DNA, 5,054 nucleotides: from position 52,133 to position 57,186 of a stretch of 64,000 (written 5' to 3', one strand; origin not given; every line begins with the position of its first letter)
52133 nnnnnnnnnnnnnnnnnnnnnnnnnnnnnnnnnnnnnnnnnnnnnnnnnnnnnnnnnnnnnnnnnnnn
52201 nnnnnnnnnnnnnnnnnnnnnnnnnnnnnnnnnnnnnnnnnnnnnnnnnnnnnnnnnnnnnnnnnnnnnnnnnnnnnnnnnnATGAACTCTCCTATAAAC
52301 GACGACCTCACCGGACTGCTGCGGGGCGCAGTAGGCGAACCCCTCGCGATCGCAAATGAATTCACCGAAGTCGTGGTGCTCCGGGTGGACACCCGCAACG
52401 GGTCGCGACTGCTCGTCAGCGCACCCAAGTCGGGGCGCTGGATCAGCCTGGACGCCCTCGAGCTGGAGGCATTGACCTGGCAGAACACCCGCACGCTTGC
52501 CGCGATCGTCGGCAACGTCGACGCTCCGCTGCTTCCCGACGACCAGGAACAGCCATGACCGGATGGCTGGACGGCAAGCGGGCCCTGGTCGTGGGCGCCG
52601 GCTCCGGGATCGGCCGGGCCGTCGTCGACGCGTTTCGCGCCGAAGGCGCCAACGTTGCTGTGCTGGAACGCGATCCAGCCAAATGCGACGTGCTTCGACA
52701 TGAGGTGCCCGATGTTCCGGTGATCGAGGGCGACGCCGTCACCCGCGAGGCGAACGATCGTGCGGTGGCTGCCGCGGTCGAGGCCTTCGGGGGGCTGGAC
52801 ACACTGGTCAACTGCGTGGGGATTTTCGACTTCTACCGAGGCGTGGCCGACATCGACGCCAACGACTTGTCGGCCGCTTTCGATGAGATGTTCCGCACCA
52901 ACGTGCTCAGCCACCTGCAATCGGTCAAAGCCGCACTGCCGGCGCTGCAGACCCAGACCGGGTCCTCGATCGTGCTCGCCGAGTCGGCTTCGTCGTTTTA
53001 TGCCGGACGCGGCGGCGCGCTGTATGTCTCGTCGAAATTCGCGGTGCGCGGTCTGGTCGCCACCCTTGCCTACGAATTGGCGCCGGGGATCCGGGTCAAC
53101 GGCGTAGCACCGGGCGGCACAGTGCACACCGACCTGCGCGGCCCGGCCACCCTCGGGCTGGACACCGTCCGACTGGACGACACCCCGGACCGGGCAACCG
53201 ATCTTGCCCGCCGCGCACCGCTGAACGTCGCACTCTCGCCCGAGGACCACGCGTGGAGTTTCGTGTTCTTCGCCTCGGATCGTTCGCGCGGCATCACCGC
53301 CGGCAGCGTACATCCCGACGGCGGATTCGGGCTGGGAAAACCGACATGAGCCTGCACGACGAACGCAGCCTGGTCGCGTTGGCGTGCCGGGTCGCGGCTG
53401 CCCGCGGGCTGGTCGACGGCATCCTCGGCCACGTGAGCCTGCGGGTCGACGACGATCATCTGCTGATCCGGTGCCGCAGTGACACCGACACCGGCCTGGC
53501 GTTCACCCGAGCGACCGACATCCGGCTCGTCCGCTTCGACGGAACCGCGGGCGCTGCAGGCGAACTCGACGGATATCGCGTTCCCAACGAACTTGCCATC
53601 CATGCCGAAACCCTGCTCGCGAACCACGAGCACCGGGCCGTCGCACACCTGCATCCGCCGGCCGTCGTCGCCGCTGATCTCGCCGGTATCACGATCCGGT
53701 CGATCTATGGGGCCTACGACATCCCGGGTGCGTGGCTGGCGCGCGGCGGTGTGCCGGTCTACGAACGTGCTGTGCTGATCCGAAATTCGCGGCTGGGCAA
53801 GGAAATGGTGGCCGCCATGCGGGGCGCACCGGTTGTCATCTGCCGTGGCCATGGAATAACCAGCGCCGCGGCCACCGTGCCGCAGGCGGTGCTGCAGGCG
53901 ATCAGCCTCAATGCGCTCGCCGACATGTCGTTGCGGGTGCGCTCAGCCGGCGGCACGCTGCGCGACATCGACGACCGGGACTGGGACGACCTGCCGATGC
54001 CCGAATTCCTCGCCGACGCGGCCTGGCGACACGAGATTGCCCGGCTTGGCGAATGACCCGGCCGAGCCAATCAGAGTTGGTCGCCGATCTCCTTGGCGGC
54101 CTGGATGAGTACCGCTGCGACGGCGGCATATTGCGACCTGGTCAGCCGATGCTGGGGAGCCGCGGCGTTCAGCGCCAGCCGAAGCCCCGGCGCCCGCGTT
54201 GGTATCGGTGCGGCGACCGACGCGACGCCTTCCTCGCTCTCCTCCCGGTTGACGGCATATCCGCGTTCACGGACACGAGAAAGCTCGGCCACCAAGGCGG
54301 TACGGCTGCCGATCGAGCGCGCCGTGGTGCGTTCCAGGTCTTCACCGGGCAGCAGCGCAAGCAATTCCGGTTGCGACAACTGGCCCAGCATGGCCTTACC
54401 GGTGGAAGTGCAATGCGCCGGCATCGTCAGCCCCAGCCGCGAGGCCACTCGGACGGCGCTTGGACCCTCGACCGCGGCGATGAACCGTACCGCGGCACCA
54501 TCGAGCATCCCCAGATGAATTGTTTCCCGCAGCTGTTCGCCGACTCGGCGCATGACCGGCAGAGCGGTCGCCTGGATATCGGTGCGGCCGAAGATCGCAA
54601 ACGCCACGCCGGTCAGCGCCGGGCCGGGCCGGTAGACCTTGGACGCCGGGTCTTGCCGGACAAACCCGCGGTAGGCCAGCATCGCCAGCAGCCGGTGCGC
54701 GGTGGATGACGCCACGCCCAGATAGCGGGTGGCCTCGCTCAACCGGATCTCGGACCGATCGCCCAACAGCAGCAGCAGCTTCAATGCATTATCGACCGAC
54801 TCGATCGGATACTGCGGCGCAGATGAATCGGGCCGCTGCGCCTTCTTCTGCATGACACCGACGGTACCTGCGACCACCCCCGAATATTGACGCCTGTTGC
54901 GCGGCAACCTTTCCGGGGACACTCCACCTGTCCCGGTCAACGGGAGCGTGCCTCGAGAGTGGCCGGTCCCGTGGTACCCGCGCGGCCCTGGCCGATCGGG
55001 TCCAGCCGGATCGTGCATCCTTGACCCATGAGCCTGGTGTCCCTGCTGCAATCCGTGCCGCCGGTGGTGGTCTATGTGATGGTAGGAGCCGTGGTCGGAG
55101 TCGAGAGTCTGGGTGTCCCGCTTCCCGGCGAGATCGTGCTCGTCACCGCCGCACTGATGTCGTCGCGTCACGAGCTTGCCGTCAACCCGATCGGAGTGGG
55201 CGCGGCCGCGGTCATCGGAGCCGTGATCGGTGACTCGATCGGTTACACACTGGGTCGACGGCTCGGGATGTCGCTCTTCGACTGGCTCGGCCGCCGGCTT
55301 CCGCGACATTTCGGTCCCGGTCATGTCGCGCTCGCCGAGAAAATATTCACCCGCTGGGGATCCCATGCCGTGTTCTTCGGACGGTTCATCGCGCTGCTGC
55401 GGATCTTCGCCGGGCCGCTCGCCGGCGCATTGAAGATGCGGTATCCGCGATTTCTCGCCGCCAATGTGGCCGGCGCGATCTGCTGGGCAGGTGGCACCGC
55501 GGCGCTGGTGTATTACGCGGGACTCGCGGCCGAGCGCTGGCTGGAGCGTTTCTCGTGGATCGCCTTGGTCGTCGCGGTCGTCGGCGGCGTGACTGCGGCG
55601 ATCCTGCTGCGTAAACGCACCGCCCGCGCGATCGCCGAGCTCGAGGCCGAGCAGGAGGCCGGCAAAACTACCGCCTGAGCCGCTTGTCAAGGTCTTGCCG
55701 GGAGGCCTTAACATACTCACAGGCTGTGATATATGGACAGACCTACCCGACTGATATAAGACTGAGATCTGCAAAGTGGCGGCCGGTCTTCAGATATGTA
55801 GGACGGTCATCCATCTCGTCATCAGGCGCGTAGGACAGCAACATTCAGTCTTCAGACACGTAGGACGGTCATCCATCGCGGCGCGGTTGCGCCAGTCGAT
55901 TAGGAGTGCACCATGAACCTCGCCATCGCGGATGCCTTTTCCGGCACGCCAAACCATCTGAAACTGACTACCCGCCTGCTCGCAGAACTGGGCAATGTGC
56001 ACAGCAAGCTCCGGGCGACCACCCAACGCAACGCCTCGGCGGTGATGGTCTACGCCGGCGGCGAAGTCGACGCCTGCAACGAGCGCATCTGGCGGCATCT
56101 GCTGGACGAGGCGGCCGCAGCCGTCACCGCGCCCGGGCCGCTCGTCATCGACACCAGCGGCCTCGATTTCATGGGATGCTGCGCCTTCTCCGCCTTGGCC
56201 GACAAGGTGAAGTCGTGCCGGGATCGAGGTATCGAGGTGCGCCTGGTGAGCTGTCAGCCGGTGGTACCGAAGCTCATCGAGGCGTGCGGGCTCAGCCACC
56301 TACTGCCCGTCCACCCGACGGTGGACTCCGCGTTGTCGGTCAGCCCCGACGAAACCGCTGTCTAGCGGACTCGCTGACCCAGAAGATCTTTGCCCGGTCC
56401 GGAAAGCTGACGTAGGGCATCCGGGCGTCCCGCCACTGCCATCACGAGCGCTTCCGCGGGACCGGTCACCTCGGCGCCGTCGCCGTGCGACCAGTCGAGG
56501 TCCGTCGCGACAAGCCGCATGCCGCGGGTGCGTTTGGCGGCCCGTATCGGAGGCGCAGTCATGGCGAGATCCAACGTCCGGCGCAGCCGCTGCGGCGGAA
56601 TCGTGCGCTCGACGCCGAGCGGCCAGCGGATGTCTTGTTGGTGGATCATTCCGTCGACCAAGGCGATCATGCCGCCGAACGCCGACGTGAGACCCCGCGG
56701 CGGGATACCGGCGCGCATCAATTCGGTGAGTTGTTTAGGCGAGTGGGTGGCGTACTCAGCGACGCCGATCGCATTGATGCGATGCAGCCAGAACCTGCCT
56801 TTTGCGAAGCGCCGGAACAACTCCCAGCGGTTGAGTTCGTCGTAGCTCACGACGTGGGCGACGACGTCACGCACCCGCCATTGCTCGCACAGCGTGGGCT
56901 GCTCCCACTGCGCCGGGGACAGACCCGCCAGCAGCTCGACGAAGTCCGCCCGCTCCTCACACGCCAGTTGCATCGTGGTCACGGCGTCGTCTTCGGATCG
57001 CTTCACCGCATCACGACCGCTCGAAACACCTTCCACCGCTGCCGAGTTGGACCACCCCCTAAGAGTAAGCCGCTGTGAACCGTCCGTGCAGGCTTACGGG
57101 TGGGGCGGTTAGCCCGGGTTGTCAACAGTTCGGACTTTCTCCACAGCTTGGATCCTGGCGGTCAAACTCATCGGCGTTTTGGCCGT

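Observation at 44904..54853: Phthalate to protocatechuate to beta-ketoadipate catabolic island in a mycobacterial core region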

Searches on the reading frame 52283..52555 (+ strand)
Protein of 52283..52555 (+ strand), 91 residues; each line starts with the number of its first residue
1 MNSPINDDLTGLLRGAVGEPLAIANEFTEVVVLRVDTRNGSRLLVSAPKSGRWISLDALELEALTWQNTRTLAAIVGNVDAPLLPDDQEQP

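Call 43: predict_structure(alignment_id=A1)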
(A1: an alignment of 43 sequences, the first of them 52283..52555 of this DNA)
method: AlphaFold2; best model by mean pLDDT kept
length: 91 residues; sequences in the alignment: 43
mean_pLDDT: 73.1   pTM: 0.57
mean pLDDT of the five models: 73.1, 66.1, 66.1, 65.8, 58.8
residues with pLDDT >= 90: 6; 70-90: 54; 50-70: 18; < 50: 13
segments of 3 or more residues with pLDDT < 50: 1-3, 87-91
pLDDT, mean of each block of 10 residues (from residue 1): 61 87 79 87 86 86 72 55 47 47
secondary structure, 60 per line:
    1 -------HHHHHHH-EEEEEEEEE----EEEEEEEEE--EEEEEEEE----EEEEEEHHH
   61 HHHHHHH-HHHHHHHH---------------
elements in order: H8-14 E16-24 E29-37 E40-47 E52-57 H58-67 H69-76

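Call 46: fold_search(model_id=the predicted structure, library=pdb)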
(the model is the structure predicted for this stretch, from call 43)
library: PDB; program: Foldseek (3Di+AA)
matches with E <= 10: 740; with E <= 0.001: 0
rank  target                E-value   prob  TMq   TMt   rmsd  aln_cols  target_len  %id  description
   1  8vl4_MODEL_1_A        1.5e-01  0.63  0.35  0.32   8.5        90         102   24  Solution NMR Structure of de novo design protein 312 parent (released 2024-08-07)
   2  8cht_B                1.8e-01  0.89  0.46  0.31   8.3        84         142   14  Crystal structure of human PURA (fragment Glu57-Glu212, PUR repeat I and II) (released 2024-02-21)
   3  3k44_A                2.6e-01  0.72  0.43  0.29   9.1        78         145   14  Crystal Structure of Drosophila melanogaster Pur-alpha (released 2009-10-27)
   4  3k44_B                2.8e-01  0.72  0.43  0.30   8.6        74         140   15  Crystal Structure of Drosophila melanogaster Pur-alpha (released 2009-10-27)
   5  7t2d_L                3.5e-01  0.30  0.27  0.16   8.8        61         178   15  Crystal structure of the B1 TCR in complex with HLA-DP4-Ply (released 2022-12-28)
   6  4q28_C                3.7e-01  0.47  0.31  0.27   5.7        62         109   19  Crystal Structure of the Plectin 1 and 2 Repeats of the Human Periplakin. Northeast Structural Genomics Consortium (NE (released 2014-06-18)
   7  8cht_C                4.5e-01  0.77  0.48  0.32   7.2        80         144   10  Crystal structure of human PURA (fragment Glu57-Glu212, PUR repeat I and II) (released 2024-02-21)
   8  8cht_D                4.5e-01  0.77  0.47  0.32   6.6        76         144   12  Crystal structure of human PURA (fragment Glu57-Glu212, PUR repeat I and II) (released 2024-02-21)
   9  6anw_C                4.5e-01  0.23  0.28  0.28  12.7        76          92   12  Crystal structure of anti-CRISPR protein AcrF10 (released 2017-10-25)
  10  8cht_A                4.8e-01  0.77  0.48  0.32   7.9        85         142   14  Crystal structure of human PURA (fragment Glu57-Glu212, PUR repeat I and II) (released 2024-02-21)
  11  4q28_A                4.8e-01  0.41  0.31  0.27   5.6        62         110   19  Crystal Structure of the Plectin 1 and 2 Repeats of the Human Periplakin. Northeast Structural Genomics Consortium (NE (released 2014-06-18)
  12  8pxf_B                5.0e-01  0.15  0.26  0.13  10.6        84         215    8  Crystal structure of the full length Hh1412 Dsb homodimer. (released 2024-08-07)
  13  8chv_D                5.7e-01  0.75  0.48  0.33   6.5        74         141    7  Crystal structure of human PURA (fragment Glu57-Glu212, PUR repeat I and II) R140P mutant (released 2024-02-21)
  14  6lbu_A                5.7e-01  0.14  0.25  0.14  11.0       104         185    9  Crystal structure of yeast Stn1 and Ten1 (released 2020-07-15)
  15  1z7q_G                6.0e-01  0.33  0.30  0.13   8.3        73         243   18  Crystal structure of the 20s proteasome from yeast in complex with the proteasome activator PA26 from Trypanosome bruc (released 2005-08-09)
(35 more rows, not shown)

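Call 58: search_protein_families(library=ncbifam, proteins=[window:52283-52555:+], max_evalue=1e-8)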
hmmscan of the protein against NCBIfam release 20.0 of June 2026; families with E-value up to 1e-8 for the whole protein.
window:52283-52555:+ (91 aa): 0 families

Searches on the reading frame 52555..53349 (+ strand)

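Call 7: search_protein_families(library=pfam, proteins=[window:52555-53349:+])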
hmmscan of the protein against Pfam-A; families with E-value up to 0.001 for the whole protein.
window:52555-53349:+ (264 aa): 5 families
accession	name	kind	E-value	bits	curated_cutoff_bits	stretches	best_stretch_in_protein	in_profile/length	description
PF13561.12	adh_short_C2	-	1.9e-39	136.1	27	1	14-258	1-235/236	Enoyl-(Acyl carrier protein) reductase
PF00106.31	adh_short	-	3.2e-39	134.9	26.6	1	8-196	1-188/195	short chain dehydrogenase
PF02254.24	TrkA_N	-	2.1e-05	25.3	23.8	1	11-72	2-60/116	TrkA-N domain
PF13460.12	NAD_binding_10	-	0.00033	21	27.2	1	14-72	1-59/184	NAD(P)H-binding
PF05368.20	NmrA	-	0.00094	19.3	27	0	8-78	3-74/298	NmrA-like family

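Call 8: search_protein_families(library=ncbifam, proteins=[window:52555-53349:+], max_evalue=0.00001)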
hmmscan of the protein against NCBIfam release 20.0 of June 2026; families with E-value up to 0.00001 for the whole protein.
window:52555-53349:+ (264 aa): 206 families (the best 25 are shown)
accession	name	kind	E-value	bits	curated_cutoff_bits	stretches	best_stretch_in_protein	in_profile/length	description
NF004849.1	PRK06200.1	equivalog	1.5e-113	378.4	330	1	2-263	1-262/269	3-(cis-5,6-dihydroxycyclohexa-1,3-dien-1-yl)propanoate dehydrogenase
NF042950.1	3PPDhyd_Dh_HcaB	equivalog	5.6e-66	222.7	450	1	3-259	2-257/269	3-phenylpropionate-dihydrodiol/cinnamic acid-dihydrodiol dehydrogenase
TIGR03325.1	BphB_TodD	equivalog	4.5e-61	206.4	459.85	1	5-260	3-257/263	cis-2,3-dihydrobiphenyl-2,3-diol dehydrogenase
NF005559.1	PRK07231.1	subfamily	1.1e-43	149.5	215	1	5-258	2-247/249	glucose 1-dehydrogenase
NF009468.0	PRK12826.1-4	equivalog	6.8e-35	121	318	1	5-258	5-247/256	SDR family oxidoreductase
NF004791.0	PRK06138.1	equivalog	1.1e-34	119.9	312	1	5-258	3-249/252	SDR family oxidoreductase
NF052558.1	MBtsdlDhBudC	equivalog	6.3e-31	107.8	270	1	6-258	2-241/250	meso-2,3-butanediol dehydrogenase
TIGR03971.1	SDR_subfam_1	subfamily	1.3e-30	106.6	300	1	5-258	1-268/271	mycofactocin-coupled SDR family oxidoreductase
NF005681.0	PRK07478.1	subfamily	3.1e-30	105.4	267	1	5-259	4-250/254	SDR family oxidoreductase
NF005075.0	PRK06500.1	equivalog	4.8e-30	104.7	336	1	5-259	4-247/249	SDR family oxidoreductase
NF005214.0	PRK06701.1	subfamily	9.1e-30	103.9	413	1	4-257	45-288/293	SDR family oxidoreductase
NF004202.0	PRK05653.2-2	equivalog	1.8e-29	103.1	333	1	1-258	1-247/259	3-oxoacyl-ACP reductase FabG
NF009466.0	PRK12826.1-2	subfamily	5.2e-29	101.4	222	1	8-257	4-243/248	3-oxoacyl-ACP reductase FabG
TIGR02415.1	23BDH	subfamily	2.9e-28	99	304.35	1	8-258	1-251/254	acetoin reductase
NF005469.0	PRK07063.1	equivalog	3.2e-28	99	306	1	3-257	3-253/260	SDR family oxidoreductase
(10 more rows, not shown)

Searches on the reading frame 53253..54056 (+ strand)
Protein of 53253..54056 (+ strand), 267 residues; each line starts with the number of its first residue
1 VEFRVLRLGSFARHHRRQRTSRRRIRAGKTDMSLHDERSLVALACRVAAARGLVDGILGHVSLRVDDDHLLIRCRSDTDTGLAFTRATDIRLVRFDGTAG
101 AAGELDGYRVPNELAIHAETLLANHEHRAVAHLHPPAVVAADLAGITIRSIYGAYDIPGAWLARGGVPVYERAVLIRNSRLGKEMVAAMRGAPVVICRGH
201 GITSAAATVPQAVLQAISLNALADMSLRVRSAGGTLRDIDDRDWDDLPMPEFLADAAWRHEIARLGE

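Call 7: search_protein_families(library=pfam, proteins=[window:53253-54056:+])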
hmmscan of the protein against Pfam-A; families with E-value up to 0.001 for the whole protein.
window:53253-54056:+ (267 aa): 1 family
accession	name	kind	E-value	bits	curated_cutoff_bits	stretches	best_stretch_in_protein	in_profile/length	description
PF00596.27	Aldolase_II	-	2.3e-27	96.5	22.2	1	41-226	3-182/183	Class II Aldolase and Adducin N-terminal domain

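Call 8: search_protein_families(library=ncbifam, proteins=[window:53253-54056:+], max_evalue=0.00001)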
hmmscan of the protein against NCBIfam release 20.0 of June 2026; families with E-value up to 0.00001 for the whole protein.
window:53253-54056:+ (267 aa): 7 families
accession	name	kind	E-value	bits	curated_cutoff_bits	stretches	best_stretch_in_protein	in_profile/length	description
NF053537.1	DhpthDcsPhtC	equivalog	6.4e-105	349.7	200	1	38-265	1-231/232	3,4-dihydroxyphthalate decarboxylase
NF005451.0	PRK07044.1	subfamily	3.6e-11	42.6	207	1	34-241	19-218/256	aldolase II superfamily protein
NF006413.0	PRK08660.1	equivalog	9.5e-08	32.1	203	1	49-225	14-173/184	aldolase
NF053831.1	RU1PAldHalo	equivalog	9.5e-08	31.7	300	1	42-235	8-188/208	ribulose-1-phosphate aldolase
NF005068.0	PRK06486.1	equivalog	9.6e-08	31.6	269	1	21-240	11-223/262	aldolase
NF004855.0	PRK06208.1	subfamily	2.8e-06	26.8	255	0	21-241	28-238/274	class II aldolase/adducin family protein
NF005484.0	PRK07090.1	equivalog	4.3e-06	26.2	261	1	24-240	19-223/260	aldolase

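Call 27: search_solved_structures(query=window:53340-54056:+, max_evalue=0.001)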
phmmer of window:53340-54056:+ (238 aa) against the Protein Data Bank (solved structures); distinct sequences matched with E-value up to 0.001: 15.
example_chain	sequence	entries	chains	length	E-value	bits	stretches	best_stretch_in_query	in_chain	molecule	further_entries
3ocr_A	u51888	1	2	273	2.2e-06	31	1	9-205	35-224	Class II aldolase/adducin domain protein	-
4xxf_A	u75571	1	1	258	0.00029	24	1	11-208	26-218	Fuculose-1-phosphate aldolase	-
9jo8_A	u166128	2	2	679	0.00038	23.6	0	138-176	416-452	TALE repeat protein targeting mitochondiral ND1-L gene. | TALE repeat protein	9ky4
4osk_A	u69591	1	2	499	0.00049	23.2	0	142-176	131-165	Hax3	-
2ypf_A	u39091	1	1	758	0.00056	23.1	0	142-176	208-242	AVRBS3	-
1fua_A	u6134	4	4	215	0.00068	22.8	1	16-200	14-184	L-FUCULOSE-1-PHOSPHATE ALDOLASE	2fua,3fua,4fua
1dzx_P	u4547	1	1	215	0.00068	22.8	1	16-200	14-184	L-fuculose phosphate aldolase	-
1dzy_P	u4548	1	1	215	0.00068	22.8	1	16-200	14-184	L-FUCULOSE-1-PHOSPHATE ALDOLASE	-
1dzu_P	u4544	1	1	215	0.00069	22.8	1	16-200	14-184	L-fuculose phosphate aldolase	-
1e4c_P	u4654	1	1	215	0.00072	22.7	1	16-200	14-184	L-FUCULOSE 1-PHOSPHATE ALDOLASE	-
1dzw_P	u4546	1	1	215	0.0008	22.6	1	16-199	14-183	L-fuculose phosphate aldolase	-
1e4b_P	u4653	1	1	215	0.00093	22.3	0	16-200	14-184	L-FUCULOSE 1-PHOSPHATE ALDOLASE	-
1dzv_P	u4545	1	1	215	0.00094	22.3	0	16-199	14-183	L-fuculose phosphate aldolase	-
1dzz_P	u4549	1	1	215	0.00094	22.3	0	16-199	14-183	L-fuculose phosphate aldolase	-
4hpz_A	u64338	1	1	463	0.001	22.2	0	143-175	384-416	dTale2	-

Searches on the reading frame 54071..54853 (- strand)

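Call 8: search_protein_families(library=ncbifam, proteins=[window:54071-54853:-], max_evalue=0.00001)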
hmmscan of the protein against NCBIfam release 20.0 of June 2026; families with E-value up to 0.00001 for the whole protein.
window:54071-54853:- (260 aa): 5 families
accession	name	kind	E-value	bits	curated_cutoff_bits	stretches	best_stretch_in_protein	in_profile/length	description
NF045644.1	TransRegBhcR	equivalog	3.9e-45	154.2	350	1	6-259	8-264/267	HTH-type transcriptional regulator BhcR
TIGR02431.1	pcaR_pcaU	subfamily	2.3e-39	135.2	284.75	1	17-259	5-247/248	beta-ketoadipate pathway transcriptional regulators, PcaR/PcaU/PobR family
NF011671.1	PRK15090.1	equivalog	3.7e-37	128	275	1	16-260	9-253/256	DNA-binding transcriptional regulator KdgR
NF008601.2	PRK11569.1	equivalog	2.8e-27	95.6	380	1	6-257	11-269/276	glyoxylate bypass operon transcriptional repressor IclR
NF007548.0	PRK10163.1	equivalog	1.4e-22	80.1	406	1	38-257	43-262/271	HTH-type transcriptional repressor AllR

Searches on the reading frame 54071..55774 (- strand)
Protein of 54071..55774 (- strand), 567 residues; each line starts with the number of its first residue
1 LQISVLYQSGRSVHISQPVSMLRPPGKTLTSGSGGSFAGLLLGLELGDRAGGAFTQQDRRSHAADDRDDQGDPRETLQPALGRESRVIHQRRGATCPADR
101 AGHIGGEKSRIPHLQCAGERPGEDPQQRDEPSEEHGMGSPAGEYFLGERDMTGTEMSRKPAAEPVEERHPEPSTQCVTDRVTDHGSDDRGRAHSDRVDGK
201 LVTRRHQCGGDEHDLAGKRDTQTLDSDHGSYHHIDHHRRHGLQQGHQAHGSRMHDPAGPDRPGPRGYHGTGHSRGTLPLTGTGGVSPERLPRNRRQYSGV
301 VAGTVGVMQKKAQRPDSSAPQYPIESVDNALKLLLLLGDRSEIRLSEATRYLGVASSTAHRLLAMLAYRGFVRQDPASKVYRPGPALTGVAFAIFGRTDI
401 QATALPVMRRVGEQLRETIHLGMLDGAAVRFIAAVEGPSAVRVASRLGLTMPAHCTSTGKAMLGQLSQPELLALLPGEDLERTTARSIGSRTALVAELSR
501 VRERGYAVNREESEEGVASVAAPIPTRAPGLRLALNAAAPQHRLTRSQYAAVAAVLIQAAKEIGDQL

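Call 7: search_protein_families(library=pfam, proteins=[window:54071-55774:-])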
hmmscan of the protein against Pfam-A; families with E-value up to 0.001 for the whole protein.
window:54071-55774:- (567 aa): 2 families
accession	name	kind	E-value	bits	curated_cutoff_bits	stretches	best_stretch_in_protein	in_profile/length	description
PF01614.24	IclR_C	-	1.2e-38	132.8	24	1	396-563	5-172/174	Bacterial transcriptional regulator IclR C-terminal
PF09339.16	HTH_IclR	-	3e-12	46.6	22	1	326-376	1-52/52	IclR helix-turn-helix domain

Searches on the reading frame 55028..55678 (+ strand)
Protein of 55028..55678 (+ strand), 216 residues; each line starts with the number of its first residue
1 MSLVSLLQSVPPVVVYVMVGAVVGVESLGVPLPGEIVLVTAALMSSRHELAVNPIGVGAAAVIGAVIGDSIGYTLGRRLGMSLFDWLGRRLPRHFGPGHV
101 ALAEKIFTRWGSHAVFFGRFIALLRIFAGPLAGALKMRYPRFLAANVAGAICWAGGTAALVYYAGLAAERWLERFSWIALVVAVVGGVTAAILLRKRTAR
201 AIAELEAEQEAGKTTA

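Call 7: search_protein_families(library=pfam, proteins=[window:55028-55678:+])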
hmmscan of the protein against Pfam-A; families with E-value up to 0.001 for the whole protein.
window:55028-55678:+ (216 aa): 1 family
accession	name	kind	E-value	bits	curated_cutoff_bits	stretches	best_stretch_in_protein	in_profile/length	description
PF09335.16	VTT_dom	-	7.3e-15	56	33.9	1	32-162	1-122/123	VTT domain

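Call 58: search_protein_families(library=ncbifam, proteins=[window:55028-55678:+], max_evalue=1e-8)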
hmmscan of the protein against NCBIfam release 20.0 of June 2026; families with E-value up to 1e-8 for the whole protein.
window:55028-55678:+ (216 aa): 3 families
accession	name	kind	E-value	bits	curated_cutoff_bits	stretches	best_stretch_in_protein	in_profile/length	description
NF008102.0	PRK10847.1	equivalog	6.6e-16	58.7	236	1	31-197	48-213/219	DedA family protein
NF052604.1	UndecprPTUtpABac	equivalog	6.7e-12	45.9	250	1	29-154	27-147/198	undecaprenyl phosphate transporter UptA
NF052605.1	UndecprPTUptAStph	equivalog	5.9e-09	36.2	300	1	16-171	14-166/197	undecaprenyl phosphate transporter UptA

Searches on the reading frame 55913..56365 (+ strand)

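Call 7: search_protein_families(library=pfam, proteins=[window:55913-56365:+])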
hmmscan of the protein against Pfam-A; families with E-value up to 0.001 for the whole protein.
window:55913-56365:+ (150 aa): 2 families
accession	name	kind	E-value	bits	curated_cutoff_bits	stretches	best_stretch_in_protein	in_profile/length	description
PF01740.26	STAS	-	1.1e-18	67.3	22.6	1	36-140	3-106/106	STAS domain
PF13466.11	STAS_2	-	9.3e-07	29.4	29.2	1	61-127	13-79/80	STAS domain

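Call 58: search_protein_families(library=ncbifam, proteins=[window:55913-56365:+], max_evalue=1e-8)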
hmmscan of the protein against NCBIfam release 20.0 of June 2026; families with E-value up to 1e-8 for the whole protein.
window:55913-56365:+ (150 aa): 1 family
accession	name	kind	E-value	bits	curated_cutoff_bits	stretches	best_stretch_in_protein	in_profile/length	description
TIGR00377.1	ant_ant_sig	superfamily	2.5e-26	91.6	53.45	1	32-138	2-107/108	anti-sigma factor antagonist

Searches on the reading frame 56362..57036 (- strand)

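Call 7: search_protein_families(library=pfam, proteins=[window:56362-57036:-])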
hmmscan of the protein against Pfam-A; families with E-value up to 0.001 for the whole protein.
window:56362-57036:- (224 aa): 2 families
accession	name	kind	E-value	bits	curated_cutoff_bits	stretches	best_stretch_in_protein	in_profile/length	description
PF11716.13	MDMPI_N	-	1.9e-11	45.2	24.2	1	27-112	3-94/140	Mycothiol maleylpyruvate isomerase N-terminal domain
PF07398.16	MDMPI_C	-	0.00022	22.3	29.5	1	167-216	31-84/90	MDMPI C-terminal domain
